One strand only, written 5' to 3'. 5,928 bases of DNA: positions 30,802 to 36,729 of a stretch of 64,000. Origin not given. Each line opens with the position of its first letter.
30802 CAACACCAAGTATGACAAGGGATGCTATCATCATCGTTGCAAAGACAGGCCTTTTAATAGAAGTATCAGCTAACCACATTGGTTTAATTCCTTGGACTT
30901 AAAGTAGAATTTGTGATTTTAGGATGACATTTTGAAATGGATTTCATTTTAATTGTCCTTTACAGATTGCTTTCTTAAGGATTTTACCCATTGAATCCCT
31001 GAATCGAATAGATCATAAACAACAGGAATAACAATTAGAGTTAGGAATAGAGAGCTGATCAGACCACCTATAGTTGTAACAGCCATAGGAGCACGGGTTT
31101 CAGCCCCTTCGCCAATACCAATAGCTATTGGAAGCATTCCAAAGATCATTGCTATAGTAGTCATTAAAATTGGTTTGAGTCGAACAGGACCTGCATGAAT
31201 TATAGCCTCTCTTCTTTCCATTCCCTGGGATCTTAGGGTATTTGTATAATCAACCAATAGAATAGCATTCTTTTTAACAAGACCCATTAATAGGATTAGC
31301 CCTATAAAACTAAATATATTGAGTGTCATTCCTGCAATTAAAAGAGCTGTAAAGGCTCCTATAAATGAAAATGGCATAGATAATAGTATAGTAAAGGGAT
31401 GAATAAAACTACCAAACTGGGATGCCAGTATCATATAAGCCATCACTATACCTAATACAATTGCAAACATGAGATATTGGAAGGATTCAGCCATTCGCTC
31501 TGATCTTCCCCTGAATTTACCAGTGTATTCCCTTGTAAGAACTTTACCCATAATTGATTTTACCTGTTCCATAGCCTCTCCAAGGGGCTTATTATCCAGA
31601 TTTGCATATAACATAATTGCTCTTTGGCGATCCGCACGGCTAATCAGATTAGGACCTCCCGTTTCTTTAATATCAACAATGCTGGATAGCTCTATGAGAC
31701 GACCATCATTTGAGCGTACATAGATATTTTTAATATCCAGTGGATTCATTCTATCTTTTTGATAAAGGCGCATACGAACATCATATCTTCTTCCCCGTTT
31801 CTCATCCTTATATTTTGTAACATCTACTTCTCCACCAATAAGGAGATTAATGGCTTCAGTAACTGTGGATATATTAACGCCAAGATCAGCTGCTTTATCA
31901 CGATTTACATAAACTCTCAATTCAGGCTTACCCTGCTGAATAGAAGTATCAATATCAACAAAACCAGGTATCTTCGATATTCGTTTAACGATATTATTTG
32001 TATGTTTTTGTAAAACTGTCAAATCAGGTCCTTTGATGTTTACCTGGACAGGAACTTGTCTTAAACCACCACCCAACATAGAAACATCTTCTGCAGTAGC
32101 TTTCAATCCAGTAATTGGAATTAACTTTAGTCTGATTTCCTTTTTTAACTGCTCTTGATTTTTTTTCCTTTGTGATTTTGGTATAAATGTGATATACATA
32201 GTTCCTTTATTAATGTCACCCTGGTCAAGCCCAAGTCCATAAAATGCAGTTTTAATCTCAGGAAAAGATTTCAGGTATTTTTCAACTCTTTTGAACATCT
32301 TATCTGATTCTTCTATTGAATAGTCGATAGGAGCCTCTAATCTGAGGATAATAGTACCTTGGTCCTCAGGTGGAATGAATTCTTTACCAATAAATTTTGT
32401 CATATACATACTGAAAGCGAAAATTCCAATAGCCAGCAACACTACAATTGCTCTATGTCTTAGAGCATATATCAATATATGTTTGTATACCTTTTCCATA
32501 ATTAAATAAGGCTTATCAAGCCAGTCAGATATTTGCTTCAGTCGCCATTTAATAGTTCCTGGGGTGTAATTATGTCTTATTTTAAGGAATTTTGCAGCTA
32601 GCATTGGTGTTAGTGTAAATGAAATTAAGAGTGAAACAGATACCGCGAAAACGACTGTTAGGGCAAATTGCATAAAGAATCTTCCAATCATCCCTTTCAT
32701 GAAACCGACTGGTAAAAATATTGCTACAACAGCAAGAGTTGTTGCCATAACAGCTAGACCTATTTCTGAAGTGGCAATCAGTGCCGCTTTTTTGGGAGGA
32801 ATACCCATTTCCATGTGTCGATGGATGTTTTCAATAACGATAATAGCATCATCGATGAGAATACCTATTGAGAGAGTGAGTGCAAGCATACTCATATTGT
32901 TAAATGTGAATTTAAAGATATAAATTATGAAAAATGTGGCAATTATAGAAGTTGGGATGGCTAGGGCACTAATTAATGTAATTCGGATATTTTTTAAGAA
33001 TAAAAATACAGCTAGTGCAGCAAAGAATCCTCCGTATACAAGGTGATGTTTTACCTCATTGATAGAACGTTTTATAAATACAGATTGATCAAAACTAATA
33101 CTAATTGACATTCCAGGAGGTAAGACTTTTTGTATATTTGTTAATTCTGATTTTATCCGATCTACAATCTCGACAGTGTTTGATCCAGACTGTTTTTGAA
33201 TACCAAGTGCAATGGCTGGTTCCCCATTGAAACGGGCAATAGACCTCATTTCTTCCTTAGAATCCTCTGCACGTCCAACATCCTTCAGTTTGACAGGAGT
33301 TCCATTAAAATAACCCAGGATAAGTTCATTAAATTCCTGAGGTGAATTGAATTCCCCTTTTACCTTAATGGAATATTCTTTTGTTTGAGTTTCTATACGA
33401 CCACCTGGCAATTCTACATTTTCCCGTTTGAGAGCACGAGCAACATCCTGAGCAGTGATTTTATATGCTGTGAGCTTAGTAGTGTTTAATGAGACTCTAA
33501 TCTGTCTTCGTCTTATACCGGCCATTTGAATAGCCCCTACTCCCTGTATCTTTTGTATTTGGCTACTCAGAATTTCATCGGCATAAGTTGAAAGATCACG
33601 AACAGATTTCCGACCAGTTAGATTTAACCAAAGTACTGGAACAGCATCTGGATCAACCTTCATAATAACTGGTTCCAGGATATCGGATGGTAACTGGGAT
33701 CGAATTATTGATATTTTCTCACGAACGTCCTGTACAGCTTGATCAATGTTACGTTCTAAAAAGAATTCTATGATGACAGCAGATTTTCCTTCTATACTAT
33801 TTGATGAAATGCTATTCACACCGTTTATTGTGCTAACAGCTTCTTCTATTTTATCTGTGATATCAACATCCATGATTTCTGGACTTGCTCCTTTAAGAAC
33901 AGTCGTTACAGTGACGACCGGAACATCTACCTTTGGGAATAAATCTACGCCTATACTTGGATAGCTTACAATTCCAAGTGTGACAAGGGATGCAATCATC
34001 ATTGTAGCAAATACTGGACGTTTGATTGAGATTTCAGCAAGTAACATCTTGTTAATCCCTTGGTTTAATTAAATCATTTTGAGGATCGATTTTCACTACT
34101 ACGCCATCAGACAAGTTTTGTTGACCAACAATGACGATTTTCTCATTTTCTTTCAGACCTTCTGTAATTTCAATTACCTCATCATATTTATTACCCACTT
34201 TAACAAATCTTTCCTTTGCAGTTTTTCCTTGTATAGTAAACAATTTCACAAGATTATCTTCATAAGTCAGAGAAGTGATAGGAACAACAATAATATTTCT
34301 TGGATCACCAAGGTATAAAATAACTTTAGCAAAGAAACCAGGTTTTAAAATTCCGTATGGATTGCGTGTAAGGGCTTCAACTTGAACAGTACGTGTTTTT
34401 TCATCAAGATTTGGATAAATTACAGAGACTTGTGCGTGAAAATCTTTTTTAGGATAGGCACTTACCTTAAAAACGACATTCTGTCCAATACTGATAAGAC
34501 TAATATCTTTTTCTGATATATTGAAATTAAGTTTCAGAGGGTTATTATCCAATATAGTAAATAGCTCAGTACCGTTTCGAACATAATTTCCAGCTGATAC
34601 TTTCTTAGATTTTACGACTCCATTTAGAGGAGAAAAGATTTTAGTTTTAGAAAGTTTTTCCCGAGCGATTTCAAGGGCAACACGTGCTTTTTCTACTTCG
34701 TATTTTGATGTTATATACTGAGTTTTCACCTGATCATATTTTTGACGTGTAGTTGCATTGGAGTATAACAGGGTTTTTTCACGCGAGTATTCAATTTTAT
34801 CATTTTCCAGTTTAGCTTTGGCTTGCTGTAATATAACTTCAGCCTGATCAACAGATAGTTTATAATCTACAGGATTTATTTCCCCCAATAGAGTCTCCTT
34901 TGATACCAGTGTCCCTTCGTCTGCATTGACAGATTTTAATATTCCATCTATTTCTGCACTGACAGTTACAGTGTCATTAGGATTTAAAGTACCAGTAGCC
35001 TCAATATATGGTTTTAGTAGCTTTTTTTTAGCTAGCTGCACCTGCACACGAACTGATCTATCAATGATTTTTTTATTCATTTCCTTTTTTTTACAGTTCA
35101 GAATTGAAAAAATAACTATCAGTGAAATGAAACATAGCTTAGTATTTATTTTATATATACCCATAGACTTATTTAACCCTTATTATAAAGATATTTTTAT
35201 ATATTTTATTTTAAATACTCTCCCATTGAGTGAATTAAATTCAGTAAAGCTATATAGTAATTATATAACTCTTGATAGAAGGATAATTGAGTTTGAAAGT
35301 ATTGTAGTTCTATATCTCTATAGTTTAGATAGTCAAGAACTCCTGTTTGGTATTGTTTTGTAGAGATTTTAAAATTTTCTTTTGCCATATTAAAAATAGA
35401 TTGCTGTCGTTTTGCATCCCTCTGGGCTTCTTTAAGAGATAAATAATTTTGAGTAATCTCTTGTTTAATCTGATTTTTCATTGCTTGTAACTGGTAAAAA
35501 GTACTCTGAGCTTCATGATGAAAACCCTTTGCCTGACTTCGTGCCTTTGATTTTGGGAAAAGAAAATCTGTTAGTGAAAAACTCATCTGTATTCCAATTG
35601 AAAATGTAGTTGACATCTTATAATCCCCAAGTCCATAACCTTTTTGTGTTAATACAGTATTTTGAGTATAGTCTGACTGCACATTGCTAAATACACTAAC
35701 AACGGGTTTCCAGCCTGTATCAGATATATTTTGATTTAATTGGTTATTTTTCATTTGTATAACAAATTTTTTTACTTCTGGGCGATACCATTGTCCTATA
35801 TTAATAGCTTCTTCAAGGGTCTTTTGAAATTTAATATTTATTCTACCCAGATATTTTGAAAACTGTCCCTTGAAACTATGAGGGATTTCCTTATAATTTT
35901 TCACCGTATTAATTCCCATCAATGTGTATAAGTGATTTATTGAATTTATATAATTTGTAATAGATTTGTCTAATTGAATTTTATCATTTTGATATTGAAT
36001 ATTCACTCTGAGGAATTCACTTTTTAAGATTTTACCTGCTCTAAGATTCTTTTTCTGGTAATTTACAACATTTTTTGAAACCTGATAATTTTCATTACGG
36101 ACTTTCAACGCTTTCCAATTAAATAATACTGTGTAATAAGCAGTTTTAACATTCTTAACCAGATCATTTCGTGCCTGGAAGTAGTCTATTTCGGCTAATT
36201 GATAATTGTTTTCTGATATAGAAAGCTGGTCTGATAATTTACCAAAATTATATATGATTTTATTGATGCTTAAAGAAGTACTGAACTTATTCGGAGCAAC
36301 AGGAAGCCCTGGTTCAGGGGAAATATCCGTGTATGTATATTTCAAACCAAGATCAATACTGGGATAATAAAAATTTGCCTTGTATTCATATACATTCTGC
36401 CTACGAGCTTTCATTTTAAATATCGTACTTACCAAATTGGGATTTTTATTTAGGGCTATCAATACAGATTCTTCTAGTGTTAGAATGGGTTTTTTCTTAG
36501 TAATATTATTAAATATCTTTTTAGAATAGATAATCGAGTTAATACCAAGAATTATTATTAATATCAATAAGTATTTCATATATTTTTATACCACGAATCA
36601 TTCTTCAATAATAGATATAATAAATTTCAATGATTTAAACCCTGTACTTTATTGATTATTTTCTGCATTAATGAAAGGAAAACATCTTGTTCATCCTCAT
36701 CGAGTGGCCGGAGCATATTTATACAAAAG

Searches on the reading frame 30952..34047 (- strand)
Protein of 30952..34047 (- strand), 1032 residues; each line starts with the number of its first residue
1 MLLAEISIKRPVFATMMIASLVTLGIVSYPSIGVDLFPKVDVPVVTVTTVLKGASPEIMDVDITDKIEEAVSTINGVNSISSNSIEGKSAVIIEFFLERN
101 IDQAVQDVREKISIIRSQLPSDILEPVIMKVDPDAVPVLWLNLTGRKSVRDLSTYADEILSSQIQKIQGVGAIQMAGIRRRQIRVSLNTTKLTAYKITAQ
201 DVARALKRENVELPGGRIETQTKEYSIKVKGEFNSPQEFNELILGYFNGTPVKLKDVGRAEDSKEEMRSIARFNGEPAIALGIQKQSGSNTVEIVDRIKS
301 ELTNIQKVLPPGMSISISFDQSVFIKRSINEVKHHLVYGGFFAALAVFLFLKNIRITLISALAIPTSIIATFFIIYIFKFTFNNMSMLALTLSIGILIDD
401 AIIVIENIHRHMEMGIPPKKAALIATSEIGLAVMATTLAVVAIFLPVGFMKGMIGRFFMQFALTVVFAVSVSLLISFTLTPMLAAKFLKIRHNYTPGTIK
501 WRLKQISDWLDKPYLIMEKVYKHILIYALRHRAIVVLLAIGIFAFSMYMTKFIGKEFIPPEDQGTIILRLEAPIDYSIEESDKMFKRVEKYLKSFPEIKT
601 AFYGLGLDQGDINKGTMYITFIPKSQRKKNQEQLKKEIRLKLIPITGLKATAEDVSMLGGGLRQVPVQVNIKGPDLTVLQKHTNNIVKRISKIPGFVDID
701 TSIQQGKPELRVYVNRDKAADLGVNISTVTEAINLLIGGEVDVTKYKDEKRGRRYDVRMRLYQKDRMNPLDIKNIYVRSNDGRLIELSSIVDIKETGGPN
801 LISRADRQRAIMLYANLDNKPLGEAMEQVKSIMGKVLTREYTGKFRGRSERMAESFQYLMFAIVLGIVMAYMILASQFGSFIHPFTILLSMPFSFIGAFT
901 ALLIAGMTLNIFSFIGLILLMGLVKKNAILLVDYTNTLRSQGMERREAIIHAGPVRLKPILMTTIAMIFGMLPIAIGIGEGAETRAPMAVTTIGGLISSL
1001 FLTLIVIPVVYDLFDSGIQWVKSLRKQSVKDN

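Call 15: search_protein_families(library=pfam, proteins=[window:30952-34047:-], max_evalue=0.0001)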
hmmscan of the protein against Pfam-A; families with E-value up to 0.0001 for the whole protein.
window:30952-34047:- (1032 aa): 2 families
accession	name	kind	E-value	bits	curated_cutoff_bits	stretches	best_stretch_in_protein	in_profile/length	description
PF00873.25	ACR_tran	-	2.1e-286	953.2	28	1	4-1014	2-1020/1021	AcrB/AcrD/AcrF family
PF03176.21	MMPL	-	7.6e-06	25.5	20.5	0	344-485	167-300/333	MMPL family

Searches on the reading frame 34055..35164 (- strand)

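Call 15: search_protein_families(library=pfam, proteins=[window:34055-35164:-], max_evalue=0.0001)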
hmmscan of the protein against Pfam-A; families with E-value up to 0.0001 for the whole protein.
window:34055-35164:- (370 aa): 3 families
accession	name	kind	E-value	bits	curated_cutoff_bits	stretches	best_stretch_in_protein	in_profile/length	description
PF16576.10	HlyD_D23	-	3.6e-34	118.4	30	1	52-279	4-214/214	Barrel-sandwich domain of CusB or HlyD membrane-fusion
PF13437.12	HlyD_3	-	4.2e-21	76.1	22.2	1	176-275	2-105/106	HlyD family secretion protein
PF00364.28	Biotin_lipoyl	-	8.3e-05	22.8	22.1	0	157-204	27-73/73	Biotin-requiring enzyme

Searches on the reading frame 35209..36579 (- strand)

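Call 15: search_protein_families(library=pfam, proteins=[window:35209-36579:-], max_evalue=0.0001)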
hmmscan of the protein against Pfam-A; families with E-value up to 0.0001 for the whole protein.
window:35209-36579:- (457 aa): 1 family
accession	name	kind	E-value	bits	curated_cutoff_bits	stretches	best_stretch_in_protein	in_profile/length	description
PF02321.23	OEP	-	3.4e-43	148.1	22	2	35-222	1-187/187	Outer membrane efflux protein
